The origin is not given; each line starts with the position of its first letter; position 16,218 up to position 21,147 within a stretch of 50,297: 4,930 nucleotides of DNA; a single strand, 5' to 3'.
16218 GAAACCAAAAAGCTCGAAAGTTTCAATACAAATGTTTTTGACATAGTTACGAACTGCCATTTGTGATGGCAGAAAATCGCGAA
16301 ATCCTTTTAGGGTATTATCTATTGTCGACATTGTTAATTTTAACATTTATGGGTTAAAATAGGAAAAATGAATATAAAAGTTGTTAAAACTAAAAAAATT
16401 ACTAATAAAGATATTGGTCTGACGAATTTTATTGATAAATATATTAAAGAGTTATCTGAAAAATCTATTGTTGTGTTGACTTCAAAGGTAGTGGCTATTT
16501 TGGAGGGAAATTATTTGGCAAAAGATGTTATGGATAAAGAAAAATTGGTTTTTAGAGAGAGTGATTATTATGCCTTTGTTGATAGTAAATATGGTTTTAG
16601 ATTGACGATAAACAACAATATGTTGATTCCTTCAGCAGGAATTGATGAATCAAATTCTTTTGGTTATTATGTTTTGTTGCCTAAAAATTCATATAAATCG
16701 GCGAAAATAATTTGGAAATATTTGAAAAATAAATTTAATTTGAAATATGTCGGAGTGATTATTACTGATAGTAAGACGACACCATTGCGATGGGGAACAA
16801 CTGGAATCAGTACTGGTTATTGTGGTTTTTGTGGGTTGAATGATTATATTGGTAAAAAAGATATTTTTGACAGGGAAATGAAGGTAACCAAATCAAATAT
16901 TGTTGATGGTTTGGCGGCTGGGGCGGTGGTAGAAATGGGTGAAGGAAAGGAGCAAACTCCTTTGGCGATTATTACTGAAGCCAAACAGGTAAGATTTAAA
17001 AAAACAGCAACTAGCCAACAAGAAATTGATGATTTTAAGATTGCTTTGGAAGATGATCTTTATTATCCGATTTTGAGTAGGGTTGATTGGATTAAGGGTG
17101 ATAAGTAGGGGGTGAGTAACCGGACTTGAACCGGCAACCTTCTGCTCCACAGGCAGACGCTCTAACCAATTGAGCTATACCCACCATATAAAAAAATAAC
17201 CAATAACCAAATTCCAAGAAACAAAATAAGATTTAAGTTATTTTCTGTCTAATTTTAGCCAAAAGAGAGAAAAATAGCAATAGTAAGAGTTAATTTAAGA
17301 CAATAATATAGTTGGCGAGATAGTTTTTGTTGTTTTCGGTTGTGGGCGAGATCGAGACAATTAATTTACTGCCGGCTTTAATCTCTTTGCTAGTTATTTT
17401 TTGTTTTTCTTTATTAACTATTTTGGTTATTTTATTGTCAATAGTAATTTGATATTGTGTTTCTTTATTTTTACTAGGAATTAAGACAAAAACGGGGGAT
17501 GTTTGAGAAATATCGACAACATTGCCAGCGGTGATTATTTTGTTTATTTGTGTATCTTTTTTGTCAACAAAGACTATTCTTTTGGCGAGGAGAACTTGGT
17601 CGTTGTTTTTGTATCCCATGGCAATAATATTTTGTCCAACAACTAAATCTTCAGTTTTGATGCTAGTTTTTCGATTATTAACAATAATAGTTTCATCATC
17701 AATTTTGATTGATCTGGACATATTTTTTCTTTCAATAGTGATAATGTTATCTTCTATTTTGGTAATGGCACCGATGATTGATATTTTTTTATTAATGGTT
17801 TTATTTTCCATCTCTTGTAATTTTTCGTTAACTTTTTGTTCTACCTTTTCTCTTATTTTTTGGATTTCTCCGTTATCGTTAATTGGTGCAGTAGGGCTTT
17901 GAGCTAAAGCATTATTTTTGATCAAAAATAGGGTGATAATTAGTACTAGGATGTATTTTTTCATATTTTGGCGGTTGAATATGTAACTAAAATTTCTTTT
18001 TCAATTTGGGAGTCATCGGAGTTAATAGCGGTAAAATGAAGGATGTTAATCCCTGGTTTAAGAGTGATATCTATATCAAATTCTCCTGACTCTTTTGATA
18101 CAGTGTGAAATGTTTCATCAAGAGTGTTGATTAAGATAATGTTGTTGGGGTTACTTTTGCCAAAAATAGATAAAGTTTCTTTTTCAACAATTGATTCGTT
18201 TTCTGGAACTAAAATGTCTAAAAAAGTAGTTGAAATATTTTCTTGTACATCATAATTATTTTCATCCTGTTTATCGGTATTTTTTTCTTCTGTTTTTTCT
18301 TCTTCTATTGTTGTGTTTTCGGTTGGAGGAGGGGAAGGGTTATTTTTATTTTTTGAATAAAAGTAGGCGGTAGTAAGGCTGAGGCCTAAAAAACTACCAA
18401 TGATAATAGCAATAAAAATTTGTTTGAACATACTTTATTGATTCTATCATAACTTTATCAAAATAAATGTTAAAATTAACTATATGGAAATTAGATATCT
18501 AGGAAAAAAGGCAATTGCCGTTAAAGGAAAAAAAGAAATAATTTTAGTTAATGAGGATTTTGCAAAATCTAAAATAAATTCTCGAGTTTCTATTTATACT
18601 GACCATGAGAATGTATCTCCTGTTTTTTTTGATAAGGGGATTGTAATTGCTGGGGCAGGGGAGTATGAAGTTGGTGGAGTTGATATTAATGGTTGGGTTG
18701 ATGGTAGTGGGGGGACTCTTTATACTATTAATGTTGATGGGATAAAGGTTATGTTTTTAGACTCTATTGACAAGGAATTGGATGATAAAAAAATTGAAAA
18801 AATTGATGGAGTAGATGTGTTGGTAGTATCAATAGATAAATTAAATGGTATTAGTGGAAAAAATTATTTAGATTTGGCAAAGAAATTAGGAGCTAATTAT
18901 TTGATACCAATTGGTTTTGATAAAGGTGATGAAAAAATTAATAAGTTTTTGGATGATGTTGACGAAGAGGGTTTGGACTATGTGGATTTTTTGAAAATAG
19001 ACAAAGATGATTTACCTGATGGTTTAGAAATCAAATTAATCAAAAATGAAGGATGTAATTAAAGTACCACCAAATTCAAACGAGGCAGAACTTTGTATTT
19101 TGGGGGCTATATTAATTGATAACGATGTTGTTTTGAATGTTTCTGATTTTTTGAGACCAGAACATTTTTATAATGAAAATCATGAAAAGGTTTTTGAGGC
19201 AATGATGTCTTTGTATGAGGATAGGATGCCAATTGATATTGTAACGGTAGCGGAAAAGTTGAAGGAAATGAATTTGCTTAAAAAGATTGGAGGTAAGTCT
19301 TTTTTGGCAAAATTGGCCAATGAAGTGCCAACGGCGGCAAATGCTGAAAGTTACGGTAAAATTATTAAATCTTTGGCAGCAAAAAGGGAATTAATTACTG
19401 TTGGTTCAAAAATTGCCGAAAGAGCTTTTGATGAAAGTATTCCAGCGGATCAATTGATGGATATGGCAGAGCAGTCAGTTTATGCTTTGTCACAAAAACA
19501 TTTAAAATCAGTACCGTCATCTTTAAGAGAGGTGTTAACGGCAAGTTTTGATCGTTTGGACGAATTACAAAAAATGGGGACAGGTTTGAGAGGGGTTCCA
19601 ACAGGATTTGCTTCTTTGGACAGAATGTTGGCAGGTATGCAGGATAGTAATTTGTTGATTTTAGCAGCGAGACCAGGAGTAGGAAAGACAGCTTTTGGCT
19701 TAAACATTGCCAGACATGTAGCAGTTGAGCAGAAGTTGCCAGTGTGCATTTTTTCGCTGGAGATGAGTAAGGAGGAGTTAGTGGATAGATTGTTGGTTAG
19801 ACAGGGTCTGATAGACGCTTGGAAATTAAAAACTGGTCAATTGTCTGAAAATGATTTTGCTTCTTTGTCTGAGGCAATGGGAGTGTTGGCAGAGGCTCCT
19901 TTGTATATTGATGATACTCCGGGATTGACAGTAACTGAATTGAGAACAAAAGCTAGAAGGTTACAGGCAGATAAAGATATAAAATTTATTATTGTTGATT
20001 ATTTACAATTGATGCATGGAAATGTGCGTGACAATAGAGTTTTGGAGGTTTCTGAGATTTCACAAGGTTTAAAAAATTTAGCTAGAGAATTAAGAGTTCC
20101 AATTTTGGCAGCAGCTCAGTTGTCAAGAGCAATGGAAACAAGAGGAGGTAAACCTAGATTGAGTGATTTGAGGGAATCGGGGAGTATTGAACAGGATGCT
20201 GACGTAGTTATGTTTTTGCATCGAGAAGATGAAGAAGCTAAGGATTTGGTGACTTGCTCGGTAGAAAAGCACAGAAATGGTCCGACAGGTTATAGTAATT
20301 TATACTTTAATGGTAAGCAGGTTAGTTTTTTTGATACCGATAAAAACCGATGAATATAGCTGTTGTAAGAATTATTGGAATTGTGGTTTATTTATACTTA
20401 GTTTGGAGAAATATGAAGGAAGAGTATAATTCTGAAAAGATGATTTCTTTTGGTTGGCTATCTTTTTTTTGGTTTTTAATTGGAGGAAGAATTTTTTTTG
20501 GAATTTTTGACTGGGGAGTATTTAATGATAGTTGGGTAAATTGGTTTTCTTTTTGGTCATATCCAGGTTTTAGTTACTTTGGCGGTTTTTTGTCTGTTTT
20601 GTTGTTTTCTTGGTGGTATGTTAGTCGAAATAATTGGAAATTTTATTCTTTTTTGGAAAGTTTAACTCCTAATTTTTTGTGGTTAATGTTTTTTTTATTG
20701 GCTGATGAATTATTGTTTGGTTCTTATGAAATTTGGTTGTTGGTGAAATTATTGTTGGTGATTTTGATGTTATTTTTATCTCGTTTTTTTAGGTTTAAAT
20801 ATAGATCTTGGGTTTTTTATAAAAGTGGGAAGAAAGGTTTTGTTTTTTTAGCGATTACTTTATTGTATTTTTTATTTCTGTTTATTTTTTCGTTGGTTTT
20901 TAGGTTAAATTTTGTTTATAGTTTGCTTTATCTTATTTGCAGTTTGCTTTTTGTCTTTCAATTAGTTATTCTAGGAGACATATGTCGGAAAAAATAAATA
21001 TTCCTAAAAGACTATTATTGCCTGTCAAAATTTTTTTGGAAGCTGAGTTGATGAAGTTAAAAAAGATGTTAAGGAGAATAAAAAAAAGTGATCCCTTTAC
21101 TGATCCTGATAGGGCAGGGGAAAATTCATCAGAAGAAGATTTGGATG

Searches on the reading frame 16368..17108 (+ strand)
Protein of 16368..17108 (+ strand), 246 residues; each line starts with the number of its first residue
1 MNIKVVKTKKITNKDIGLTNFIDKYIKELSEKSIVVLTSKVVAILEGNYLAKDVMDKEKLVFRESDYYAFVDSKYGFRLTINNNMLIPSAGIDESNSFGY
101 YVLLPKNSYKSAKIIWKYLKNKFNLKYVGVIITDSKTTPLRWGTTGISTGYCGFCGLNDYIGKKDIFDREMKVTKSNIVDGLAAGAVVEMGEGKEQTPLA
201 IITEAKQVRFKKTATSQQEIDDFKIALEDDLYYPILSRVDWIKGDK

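Call 98: search_protein_families(library=pfam, proteins=[window:16368-17108:+], max_evalue=0.01)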
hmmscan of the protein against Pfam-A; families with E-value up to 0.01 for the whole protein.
window:16368-17108:+ (246 aa): 1 family
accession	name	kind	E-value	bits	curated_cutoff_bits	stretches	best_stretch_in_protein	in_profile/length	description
PF01996.21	F420_ligase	-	3.8e-32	112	25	1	21-203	16-217/218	F420-0:Gamma-glutamyl ligase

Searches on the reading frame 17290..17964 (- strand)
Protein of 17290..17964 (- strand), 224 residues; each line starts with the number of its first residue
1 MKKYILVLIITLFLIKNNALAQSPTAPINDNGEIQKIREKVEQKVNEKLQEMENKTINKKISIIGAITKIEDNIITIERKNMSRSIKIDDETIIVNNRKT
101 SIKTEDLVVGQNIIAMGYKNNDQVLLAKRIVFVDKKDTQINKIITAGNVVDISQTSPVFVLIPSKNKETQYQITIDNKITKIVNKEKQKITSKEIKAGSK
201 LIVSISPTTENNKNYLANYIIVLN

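Call 98: search_protein_families(library=pfam, proteins=[window:17290-17964:-], max_evalue=0.01)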
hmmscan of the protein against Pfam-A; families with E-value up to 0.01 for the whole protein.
window:17290-17964:- (224 aa): 1 family
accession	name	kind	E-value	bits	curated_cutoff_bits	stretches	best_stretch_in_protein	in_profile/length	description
PF18914.6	DUF5666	-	5.2e-06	27.1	27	1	65-130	2-59/60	Domain of unknown function (DUF5666)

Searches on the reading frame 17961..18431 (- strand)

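Call 98: search_protein_families(library=pfam, proteins=[window:17961-18431:-], max_evalue=0.01)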
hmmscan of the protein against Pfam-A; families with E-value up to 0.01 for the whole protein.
window:17961-18431:- (156 aa): 1 family
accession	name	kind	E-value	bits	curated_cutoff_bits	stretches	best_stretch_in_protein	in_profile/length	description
PF09136.16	Glucodextran_B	-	0.00049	20.4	27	1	71-150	3-80/83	Glucodextranase, domain B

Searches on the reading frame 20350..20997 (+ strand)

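Call 98: search_protein_families(library=pfam, proteins=[window:20350-20997:+], max_evalue=0.01)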
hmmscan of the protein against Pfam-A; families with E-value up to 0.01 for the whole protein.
window:20350-20997:+ (215 aa): 1 family
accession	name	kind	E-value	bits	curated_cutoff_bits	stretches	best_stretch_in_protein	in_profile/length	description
PF01790.23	LGT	-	2.9e-08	33.8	24.9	1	5-109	16-119/240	Prolipoprotein diacylglyceryl transferase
